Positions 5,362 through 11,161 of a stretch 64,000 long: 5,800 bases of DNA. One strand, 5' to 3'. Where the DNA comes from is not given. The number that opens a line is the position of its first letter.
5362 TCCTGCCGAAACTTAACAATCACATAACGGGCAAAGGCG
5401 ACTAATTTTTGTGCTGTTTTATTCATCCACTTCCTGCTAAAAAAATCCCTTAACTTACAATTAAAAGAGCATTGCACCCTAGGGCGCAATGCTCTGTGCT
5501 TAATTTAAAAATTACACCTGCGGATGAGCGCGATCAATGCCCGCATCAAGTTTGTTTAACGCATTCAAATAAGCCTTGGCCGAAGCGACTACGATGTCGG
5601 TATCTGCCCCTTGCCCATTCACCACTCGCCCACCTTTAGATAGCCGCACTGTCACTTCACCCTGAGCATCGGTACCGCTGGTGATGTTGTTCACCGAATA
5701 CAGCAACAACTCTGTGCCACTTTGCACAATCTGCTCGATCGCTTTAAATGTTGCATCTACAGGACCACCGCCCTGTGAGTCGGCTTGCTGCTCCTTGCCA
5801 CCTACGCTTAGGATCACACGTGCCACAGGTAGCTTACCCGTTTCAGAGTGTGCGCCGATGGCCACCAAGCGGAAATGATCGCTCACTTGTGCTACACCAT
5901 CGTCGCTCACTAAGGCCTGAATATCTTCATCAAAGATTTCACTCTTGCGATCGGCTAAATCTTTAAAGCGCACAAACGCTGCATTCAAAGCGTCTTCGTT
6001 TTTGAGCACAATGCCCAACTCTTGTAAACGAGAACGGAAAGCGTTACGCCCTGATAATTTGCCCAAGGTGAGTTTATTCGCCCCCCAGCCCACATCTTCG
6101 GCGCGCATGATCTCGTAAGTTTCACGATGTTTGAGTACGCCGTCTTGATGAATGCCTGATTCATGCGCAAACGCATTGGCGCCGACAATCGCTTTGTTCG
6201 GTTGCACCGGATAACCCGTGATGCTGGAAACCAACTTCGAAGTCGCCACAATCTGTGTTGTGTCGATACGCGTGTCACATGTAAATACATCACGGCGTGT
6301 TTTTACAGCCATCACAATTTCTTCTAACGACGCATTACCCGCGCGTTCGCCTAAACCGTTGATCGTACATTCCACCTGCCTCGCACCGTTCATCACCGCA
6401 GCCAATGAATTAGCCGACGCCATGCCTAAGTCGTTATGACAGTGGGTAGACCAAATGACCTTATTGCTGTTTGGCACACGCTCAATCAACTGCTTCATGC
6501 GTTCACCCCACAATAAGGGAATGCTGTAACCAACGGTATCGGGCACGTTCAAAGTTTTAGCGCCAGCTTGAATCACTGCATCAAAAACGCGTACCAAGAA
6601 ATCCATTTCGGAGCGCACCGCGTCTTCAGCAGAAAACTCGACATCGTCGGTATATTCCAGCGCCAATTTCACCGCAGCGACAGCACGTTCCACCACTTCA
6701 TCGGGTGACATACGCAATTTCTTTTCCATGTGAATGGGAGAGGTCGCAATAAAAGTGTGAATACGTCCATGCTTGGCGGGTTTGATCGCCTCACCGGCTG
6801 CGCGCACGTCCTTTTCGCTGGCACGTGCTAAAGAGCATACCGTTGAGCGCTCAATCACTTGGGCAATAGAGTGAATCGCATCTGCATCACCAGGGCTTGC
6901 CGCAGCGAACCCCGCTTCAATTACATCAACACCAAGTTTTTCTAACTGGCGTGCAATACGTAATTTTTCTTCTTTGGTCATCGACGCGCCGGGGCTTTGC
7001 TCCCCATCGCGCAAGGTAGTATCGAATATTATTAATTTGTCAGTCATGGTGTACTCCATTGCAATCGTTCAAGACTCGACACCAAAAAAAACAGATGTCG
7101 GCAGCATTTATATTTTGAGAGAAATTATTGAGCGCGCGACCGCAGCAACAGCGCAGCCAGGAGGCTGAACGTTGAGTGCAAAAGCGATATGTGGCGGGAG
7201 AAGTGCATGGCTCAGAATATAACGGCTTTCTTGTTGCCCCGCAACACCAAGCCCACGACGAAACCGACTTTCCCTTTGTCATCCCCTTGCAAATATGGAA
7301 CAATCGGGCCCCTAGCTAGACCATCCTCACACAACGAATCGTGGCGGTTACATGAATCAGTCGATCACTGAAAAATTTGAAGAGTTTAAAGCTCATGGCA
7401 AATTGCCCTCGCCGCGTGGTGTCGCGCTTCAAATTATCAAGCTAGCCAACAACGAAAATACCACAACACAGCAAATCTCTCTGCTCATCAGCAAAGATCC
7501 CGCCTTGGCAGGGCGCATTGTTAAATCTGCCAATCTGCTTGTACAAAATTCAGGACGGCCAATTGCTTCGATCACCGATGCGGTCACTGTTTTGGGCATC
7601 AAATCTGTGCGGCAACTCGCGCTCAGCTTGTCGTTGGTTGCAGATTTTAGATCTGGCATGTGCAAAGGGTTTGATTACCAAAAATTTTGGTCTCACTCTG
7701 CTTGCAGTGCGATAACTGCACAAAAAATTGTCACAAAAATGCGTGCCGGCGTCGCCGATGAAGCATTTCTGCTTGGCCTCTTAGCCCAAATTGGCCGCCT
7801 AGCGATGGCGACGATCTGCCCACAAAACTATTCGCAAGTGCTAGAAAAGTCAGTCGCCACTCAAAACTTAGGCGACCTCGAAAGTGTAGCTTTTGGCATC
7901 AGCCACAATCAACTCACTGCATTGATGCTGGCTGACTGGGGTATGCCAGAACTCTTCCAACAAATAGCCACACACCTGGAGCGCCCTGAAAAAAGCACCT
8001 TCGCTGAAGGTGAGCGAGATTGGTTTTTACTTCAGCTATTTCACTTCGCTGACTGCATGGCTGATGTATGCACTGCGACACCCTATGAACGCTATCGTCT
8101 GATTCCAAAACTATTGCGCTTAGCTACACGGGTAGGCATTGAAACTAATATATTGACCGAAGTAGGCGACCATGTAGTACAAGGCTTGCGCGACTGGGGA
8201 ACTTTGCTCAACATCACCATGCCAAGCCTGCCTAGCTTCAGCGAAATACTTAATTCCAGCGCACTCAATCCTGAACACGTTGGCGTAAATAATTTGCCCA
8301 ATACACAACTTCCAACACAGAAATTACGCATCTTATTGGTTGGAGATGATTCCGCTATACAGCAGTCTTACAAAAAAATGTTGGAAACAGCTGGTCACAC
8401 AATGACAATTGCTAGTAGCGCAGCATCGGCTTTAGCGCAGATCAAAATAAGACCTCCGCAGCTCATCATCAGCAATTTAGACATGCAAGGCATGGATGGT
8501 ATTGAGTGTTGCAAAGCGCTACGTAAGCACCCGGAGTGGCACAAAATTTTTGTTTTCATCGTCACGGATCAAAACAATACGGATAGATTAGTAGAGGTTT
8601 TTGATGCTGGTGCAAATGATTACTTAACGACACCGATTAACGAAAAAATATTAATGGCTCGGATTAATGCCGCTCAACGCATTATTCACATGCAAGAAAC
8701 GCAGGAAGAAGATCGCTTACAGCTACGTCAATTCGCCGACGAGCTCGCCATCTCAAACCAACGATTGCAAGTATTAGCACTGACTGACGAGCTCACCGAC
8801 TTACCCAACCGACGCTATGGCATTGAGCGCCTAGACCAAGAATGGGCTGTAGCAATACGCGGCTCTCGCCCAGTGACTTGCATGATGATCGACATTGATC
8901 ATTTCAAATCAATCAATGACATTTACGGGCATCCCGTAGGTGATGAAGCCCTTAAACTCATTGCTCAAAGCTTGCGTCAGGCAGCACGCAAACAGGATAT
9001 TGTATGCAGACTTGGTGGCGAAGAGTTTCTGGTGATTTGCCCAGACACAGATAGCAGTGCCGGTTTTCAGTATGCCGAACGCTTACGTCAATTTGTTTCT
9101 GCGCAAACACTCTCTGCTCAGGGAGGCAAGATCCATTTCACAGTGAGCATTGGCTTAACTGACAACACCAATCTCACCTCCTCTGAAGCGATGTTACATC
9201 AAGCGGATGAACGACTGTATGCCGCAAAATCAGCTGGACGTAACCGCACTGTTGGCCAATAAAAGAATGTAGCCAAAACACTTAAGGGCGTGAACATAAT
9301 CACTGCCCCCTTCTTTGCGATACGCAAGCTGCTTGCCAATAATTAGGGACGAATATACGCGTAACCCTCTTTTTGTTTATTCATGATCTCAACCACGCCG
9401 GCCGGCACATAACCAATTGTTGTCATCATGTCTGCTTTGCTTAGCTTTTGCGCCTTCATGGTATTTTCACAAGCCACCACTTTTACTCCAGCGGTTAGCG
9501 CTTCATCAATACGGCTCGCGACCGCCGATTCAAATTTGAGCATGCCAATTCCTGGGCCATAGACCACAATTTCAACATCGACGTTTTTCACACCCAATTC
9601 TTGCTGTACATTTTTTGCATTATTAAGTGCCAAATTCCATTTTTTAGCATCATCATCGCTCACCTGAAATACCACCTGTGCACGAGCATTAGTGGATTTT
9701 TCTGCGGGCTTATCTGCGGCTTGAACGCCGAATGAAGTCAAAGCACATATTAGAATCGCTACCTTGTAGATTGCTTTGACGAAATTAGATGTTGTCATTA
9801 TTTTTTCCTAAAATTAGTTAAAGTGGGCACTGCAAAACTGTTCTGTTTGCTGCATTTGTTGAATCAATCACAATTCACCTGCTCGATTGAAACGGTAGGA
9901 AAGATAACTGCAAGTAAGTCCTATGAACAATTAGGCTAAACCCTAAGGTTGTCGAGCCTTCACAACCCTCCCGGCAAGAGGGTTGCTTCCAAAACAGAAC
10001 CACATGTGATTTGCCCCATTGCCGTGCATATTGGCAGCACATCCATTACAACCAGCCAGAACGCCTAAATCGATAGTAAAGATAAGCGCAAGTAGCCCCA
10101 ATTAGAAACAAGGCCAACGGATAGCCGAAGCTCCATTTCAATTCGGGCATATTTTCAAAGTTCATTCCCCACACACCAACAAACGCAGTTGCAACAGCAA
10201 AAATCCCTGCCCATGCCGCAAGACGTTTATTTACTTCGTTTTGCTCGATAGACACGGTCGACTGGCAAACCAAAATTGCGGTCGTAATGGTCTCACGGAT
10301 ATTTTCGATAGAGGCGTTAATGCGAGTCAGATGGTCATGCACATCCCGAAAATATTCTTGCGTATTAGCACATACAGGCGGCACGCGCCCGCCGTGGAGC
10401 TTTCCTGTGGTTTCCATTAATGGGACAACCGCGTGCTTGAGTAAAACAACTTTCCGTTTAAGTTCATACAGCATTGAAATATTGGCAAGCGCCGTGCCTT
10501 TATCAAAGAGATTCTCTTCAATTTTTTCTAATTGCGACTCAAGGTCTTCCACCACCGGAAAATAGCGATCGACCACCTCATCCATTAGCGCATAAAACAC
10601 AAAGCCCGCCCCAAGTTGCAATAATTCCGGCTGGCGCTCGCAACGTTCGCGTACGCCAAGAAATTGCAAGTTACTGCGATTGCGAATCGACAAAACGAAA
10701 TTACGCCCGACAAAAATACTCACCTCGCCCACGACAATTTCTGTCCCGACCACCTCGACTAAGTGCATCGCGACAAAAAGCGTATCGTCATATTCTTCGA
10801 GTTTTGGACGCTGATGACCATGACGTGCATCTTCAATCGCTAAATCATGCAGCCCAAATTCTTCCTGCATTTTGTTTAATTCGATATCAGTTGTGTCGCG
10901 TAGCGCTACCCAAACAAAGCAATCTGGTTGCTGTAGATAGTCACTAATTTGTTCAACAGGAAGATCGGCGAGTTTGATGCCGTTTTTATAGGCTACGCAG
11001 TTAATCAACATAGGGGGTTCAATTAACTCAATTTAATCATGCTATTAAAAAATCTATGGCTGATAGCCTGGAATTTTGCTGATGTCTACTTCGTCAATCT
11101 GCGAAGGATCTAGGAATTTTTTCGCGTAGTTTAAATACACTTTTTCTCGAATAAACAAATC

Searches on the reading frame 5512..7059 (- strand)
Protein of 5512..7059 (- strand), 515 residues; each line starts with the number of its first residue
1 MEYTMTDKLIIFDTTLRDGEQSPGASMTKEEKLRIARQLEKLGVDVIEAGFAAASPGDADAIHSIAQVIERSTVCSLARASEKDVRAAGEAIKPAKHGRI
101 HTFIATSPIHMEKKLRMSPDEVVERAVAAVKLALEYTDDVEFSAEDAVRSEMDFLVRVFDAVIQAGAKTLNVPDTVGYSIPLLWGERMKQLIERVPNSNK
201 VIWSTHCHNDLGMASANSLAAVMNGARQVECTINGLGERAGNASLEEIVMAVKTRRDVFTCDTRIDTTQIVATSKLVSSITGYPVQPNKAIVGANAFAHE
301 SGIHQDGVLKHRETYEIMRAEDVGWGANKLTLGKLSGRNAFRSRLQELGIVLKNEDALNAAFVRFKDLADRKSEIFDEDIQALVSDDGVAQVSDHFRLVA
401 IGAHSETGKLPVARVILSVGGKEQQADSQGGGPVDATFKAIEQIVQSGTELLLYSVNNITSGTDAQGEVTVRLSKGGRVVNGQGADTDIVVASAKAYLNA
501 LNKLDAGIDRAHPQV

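Call 5: search_protein_families(library=pfam, proteins=[window:5512-7059:-], max_evalue=0.001)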
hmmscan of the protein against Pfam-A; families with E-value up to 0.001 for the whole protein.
window:5512-7059:- (515 aa): 3 families
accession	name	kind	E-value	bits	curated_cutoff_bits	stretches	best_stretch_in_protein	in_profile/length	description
PF00682.25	HMGL-like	-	1.2e-95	320.2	29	1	9-277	2-260/260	HMGL-like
PF08502.15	LeuA_dimer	-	1.2e-36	125.9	24.9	1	374-504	1-130/131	LeuA allosteric (dimerisation) domain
PF22617.1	HCS_D2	-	8.2e-29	100.3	27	1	291-372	1-81/82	Homocitrate synthase post-HMGL domain-like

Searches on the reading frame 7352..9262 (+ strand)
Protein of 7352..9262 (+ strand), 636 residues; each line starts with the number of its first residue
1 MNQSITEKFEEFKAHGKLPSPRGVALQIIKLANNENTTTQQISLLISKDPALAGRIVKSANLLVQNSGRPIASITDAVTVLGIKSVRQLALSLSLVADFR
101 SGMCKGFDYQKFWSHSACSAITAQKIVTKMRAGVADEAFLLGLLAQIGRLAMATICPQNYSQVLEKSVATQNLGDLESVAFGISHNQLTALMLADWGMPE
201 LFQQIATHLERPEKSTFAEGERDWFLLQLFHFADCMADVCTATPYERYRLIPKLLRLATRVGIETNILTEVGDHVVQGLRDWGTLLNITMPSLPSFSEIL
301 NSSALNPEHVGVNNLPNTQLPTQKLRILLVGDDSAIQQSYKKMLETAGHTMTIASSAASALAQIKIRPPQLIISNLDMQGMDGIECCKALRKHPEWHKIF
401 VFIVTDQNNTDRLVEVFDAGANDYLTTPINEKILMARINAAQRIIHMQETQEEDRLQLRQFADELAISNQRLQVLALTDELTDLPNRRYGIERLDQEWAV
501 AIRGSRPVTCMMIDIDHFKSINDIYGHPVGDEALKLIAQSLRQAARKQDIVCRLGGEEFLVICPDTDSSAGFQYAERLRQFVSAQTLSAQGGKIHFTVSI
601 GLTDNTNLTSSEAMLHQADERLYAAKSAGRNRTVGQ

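Call 5: search_protein_families(library=pfam, proteins=[window:7352-9262:+], max_evalue=0.001)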
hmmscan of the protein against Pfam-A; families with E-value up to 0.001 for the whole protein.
window:7352-9262:+ (636 aa): 3 families
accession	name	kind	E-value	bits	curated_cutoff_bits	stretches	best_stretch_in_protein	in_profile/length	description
PF08668.18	HDOD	-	1.5e-46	158.8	22.9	1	18-209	1-193/196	HDOD domain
PF00990.26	GGDEF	-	5e-45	153.6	23.8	1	476-632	1-161/161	Diguanylate cyclase, GGDEF domain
PF00072.30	Response_reg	-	2.5e-21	76.4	30.2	1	327-438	1-110/111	Response regulator receiver domain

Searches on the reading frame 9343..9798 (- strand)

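Call 5: search_protein_families(library=pfam, proteins=[window:9343-9798:-], max_evalue=0.001)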
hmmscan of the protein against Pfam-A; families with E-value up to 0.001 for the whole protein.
window:9343-9798:- (151 aa): 1 family
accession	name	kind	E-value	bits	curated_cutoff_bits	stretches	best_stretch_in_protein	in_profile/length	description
PF02635.20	DsrE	-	1.5e-08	35.2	22.7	1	43-150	4-115/116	DsrE/DsrF-like family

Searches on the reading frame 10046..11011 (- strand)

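Call 5: search_protein_families(library=pfam, proteins=[window:10046-11011:-], max_evalue=0.001)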
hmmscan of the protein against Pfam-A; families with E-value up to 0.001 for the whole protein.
window:10046-11011:- (321 aa): 1 family
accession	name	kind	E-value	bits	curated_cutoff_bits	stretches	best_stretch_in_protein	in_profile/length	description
PF01544.23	CorA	-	1.2e-54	186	27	1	32-317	4-292/292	CorA-like Mg2+ transporter protein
